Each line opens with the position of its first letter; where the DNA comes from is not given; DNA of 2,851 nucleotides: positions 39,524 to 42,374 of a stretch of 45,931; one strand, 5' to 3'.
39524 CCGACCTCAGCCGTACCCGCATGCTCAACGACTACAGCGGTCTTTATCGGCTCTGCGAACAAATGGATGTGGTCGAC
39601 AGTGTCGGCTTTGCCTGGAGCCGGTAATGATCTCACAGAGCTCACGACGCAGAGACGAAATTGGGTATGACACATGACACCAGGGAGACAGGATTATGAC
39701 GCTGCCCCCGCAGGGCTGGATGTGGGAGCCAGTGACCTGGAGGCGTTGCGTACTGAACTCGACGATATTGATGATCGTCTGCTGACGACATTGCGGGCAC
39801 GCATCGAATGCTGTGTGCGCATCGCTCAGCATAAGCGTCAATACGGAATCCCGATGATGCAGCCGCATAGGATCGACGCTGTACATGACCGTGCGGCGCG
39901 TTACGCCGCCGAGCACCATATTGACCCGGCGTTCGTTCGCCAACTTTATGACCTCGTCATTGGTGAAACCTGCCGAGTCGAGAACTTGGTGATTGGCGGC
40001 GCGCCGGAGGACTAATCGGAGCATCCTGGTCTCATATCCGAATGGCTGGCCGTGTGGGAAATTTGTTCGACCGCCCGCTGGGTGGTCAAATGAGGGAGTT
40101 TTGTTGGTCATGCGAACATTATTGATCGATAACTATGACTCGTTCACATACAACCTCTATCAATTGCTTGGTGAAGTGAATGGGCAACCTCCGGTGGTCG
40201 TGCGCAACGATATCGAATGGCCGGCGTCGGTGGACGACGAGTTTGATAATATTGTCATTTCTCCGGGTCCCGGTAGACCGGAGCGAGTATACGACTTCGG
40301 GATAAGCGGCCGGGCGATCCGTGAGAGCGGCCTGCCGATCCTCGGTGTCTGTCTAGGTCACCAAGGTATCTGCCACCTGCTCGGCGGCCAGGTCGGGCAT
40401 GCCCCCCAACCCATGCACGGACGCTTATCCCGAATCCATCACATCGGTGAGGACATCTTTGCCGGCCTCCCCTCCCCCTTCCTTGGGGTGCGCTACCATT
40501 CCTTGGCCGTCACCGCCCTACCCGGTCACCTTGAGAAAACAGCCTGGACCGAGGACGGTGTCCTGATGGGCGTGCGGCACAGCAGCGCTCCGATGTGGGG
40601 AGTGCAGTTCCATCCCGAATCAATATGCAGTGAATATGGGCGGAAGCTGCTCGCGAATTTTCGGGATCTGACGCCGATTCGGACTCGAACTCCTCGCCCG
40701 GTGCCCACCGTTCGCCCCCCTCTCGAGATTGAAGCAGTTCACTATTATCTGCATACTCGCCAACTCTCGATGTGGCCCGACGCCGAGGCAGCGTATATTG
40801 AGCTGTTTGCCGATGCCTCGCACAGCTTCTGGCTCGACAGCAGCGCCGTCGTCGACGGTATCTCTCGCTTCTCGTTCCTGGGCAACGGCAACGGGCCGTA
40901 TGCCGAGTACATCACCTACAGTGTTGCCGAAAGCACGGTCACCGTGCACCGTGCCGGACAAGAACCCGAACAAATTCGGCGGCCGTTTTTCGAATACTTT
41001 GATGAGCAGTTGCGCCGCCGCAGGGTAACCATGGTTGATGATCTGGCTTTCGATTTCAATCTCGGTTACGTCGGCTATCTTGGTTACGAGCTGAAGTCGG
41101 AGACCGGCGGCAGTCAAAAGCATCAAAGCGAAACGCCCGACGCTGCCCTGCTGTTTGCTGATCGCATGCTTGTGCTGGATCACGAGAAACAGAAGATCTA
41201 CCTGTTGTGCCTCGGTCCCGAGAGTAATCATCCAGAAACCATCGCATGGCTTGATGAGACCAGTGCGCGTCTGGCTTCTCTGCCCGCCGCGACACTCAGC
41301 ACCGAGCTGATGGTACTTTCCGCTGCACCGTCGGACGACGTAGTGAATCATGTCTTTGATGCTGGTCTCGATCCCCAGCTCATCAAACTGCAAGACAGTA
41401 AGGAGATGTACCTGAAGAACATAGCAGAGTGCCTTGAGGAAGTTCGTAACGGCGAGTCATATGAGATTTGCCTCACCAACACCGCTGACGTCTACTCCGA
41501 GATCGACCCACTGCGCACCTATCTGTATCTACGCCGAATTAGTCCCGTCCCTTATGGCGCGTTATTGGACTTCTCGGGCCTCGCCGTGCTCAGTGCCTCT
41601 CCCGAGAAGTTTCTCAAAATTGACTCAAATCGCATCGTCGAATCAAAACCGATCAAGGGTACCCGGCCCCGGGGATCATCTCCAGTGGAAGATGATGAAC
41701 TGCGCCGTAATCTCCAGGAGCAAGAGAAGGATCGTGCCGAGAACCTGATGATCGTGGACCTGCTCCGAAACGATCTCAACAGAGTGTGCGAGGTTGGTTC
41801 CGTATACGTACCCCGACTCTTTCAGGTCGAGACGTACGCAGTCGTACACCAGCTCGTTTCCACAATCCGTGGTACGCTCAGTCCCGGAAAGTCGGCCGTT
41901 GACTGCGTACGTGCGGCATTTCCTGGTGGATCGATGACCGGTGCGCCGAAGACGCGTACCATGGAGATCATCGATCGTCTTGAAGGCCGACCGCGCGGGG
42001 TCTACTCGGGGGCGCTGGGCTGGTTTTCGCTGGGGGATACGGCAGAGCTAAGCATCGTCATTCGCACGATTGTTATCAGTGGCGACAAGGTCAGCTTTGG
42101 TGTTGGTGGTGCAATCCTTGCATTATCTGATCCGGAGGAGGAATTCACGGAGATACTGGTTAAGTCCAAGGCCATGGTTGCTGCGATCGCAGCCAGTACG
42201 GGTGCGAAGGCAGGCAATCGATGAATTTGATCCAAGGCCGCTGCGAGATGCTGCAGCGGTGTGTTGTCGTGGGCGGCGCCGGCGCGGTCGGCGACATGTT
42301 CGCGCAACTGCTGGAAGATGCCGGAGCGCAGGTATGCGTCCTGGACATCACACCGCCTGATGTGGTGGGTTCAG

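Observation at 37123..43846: Stand-alone p-aminophenylalanine/arylamine N-oxygenase cassette with its own DAHP synthase and a LysE exporter but no NRPS or PKS: candidate pathway for a secreted p-amino/p-nitro aromatic amino acid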

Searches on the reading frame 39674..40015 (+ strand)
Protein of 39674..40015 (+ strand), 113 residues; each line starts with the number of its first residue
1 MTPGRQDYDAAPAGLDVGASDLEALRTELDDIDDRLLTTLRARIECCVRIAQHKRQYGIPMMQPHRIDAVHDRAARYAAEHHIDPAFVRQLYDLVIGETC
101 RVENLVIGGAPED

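Call 3: search_protein_families(library=pfam, proteins=[window:39674-40015:+])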
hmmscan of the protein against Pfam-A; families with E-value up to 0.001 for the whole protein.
window:39674-40015:+ (113 aa): 1 family
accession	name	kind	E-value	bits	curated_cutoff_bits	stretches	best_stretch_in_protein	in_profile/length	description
PF01817.26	CM_2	-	8.8e-19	68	27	1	25-103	1-79/80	Chorismate mutase type II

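Call 4: search_protein_families(library=ncbifam, proteins=[window:39674-40015:+])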
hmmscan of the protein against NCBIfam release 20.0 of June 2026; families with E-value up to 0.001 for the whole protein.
window:39674-40015:+ (113 aa): 15 families
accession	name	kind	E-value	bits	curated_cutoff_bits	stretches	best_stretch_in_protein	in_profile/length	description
TIGR01803.1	CM-like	subfamily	4.2e-26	90.9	73.35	1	22-103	1-82/82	chorismate mutase family protein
TIGR01791.2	CM_archaeal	equivalog_domain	1.5e-11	44.1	66.95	1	22-94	1-73/83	chorismate mutase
NF004925.0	PRK06285.1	equivalog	2.2e-10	40.5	77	1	21-96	8-83/99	chorismate mutase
NF006691.0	PRK09239.1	equivalog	5.5e-10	39.3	120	1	20-102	10-92/108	chorismate mutase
NF008400.0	PRK11199.1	equivalog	2.4e-09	36.6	273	1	20-103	3-86/374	bifunctional chorismate mutase/prephenate dehydrogenase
TIGR01795.1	CM_mono_cladeE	equivalog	1e-07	32.4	107.55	1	21-101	4-84/94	chorismate mutase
TIGR01799.1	CM_T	equivalog_domain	1.2e-07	31.8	95.9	1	22-91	1-70/83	chorismate mutase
TIGR01805.1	CM_mono_grmpos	equivalog_domain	1.2e-07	31.8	71.2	1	22-82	1-61/81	chorismate mutase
NF005475.0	PRK07075.1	equivalog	4.8e-07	29.9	126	1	20-96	11-86/105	isochorismate lyase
NF006741.0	PRK09269.1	equivalog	7.1e-07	29.1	158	1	36-104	37-105/194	chorismate mutase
TIGR01807.1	CM_P2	equivalog_domain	4.3e-06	26.9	69.55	1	22-73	1-54/76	chorismate mutase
NF007910.0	PRK10622.1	equivalog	5.7e-06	25.5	577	1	21-99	6-84/386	bifunctional chorismate mutase/prephenate dehydratase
TIGR01797.1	CM_P_1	equivalog_domain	6.7e-05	23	73.7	1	22-99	1-78/83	chorismate mutase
TIGR01806.1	CM_mono2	equivalog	0.00021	21.4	74.15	0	41-93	14-66/114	gamma subclass chorismate mutase AroQ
NF009239.0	PRK12595.1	equivalog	0.00028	20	279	1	20-73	4-57/360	bifunctional 3-deoxy-7-phosphoheptulonate synthase/chorismate mutase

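Call 47: search_solved_structures(query=window:39674-40015:+, show_alignments=3, max_evalue=0.01)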
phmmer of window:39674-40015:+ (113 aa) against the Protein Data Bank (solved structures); distinct sequences matched with E-value up to 0.01: 8.
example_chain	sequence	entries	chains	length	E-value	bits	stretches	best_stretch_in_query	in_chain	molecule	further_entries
3rmi_A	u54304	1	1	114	9.5e-07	32.1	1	20-102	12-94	Chorismate mutase protein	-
1ybz_A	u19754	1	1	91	5.2e-05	26.5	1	16-77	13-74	chorismate mutase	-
1ecm_A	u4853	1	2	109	8.9e-05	25.7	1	21-102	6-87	ENDO-OXABICYCLIC TRANSITION STATE ANALOGUE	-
2gtv_X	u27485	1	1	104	0.00018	24.8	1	23-95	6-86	chorismate mutase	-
2ao2_A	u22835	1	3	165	0.0013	22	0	39-102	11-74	Chorismate mutase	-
2f6l_A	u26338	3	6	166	0.0013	22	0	39-102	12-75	Chorismate mutase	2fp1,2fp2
9bt3_A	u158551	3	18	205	0.0014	21.9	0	39-102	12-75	Secreted chorismate mutase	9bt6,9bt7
5vht_A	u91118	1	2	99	0.0053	20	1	21-97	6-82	Chorismate Mutase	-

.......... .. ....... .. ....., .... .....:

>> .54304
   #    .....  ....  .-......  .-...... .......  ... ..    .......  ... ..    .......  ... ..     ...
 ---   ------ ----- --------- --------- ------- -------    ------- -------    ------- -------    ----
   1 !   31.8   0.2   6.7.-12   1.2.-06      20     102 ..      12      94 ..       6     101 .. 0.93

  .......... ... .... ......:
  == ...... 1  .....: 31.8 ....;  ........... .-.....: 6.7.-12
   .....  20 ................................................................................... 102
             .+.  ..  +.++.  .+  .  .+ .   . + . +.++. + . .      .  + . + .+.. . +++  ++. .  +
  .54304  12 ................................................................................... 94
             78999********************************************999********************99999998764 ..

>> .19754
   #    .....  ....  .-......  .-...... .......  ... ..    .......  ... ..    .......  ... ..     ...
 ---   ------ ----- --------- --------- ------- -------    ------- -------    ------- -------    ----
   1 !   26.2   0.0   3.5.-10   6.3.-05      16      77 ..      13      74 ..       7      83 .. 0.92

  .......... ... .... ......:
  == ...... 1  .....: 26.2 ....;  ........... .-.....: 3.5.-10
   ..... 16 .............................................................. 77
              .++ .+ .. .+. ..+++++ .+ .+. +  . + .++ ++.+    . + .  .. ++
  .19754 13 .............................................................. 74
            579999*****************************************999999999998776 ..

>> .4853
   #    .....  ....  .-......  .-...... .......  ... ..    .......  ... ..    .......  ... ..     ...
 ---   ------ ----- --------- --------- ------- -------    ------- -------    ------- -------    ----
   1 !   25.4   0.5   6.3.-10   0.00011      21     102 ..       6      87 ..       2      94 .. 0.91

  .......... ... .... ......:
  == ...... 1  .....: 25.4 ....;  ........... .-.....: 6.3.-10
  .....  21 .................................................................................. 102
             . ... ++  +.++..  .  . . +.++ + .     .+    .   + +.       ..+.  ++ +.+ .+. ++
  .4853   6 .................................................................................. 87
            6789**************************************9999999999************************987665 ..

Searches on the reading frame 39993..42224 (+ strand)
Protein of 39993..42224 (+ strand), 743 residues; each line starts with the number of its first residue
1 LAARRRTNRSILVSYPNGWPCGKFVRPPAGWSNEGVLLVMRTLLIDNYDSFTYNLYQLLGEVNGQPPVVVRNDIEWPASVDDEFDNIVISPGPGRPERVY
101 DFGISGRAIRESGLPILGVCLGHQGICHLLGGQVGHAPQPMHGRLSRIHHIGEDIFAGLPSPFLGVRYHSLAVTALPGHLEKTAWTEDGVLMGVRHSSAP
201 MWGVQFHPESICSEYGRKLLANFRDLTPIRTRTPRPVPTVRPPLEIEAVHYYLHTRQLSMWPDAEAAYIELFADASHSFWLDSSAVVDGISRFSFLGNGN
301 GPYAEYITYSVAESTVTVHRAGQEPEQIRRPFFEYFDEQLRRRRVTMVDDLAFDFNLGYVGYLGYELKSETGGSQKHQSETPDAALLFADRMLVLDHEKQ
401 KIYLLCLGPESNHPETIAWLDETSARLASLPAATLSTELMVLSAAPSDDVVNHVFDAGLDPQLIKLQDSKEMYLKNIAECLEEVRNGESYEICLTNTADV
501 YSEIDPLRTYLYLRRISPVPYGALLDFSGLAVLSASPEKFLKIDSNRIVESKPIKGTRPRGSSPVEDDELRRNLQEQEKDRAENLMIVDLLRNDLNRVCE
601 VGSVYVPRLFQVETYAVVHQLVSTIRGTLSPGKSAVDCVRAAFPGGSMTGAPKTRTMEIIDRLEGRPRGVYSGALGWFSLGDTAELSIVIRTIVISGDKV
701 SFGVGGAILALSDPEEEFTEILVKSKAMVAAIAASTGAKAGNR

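Call 3: search_protein_families(library=pfam, proteins=[window:39993-42224:+])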
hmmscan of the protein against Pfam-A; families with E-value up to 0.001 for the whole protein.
window:39993-42224:+ (743 aa): 4 families
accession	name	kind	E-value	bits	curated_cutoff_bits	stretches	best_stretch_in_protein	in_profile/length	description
PF00425.24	Chorismate_bind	-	1.1e-84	284.4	27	1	470-724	2-257/257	chorismate binding enzyme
PF00117.34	GATase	-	2e-46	158.5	22.8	1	43-223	1-186/190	Glutamine amidotransferase class-I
PF04715.19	Anth_synt_I_N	-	4.7e-17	63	23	1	272-404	12-140/140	Anthranilate synthase component I, N terminal region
PF07722.19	Peptidase_C26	-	8.6e-08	32.6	20.5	1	108-209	100-219/219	Peptidase C26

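Call 4: search_protein_families(library=ncbifam, proteins=[window:39993-42224:+])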
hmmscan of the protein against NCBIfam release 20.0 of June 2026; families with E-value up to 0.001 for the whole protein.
window:39993-42224:+ (743 aa): 45 families (the best 25 are shown)
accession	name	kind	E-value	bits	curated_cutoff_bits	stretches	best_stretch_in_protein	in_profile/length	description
TIGR01823.1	PabB-fungal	equivalog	4e-119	399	442.55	2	332-731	341-740/742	aminodeoxychorismate synthase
TIGR00553.1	pabB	equivalog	7.2e-105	350.8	328.4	1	360-727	2-328/329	aminodeoxychorismate synthase component I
NF010081.0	PRK13566.1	equivalog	2.6e-94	316.9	645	2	466-737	241-512/729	anthranilate synthase component I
TIGR01820.1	TrpE-arch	equivalog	8.1e-93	312.1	512.05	1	268-732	5-448/449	anthranilate synthase component I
TIGR00564.1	trpE_most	equivalog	9e-91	305.1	517.7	1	268-732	10-454/455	anthranilate synthase component I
TIGR01824.1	PabB-clade2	equivalog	1.5e-87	294.2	408.55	1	459-727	83-354/355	aminodeoxychorismate synthase, component I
NF005698.0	PRK07508.1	equivalog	3.3e-85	285.9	452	1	466-730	112-377/383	aminodeoxychorismate synthase component I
NF006563.0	PRK09070.1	equivalog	2.5e-77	260.4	514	1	312-733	47-445/447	aminodeoxychorismate synthase component I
NF010086.0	PRK13571.1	equivalog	9.5e-77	258.6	693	1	266-736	39-501/510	anthranilate synthase component I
TIGR01815.1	TrpE-clade3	equivalog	5.5e-76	256.1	739.15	2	473-739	236-502/717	anthranilate synthase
NF004610.0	PRK05940.1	equivalog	2.4e-69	234.3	568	1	352-735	97-462/467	anthranilate synthase component I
NF010087.0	PRK13572.1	equivalog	6.5e-68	229.4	580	1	354-733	85-432/435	anthranilate synthase component I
NF012009.0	PRK15465.1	equivalog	1.6e-65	221.4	622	1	470-727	190-446/453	aminodeoxychorismate synthase component 1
NF010089.0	PRK13574.1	equivalog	2.1e-64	218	527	1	469-733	156-419/421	anthranilate synthase component I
NF004530.0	PRK05877.1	equivalog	6.7e-64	216.6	383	1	354-738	76-421/425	aminodeoxychorismate synthase component I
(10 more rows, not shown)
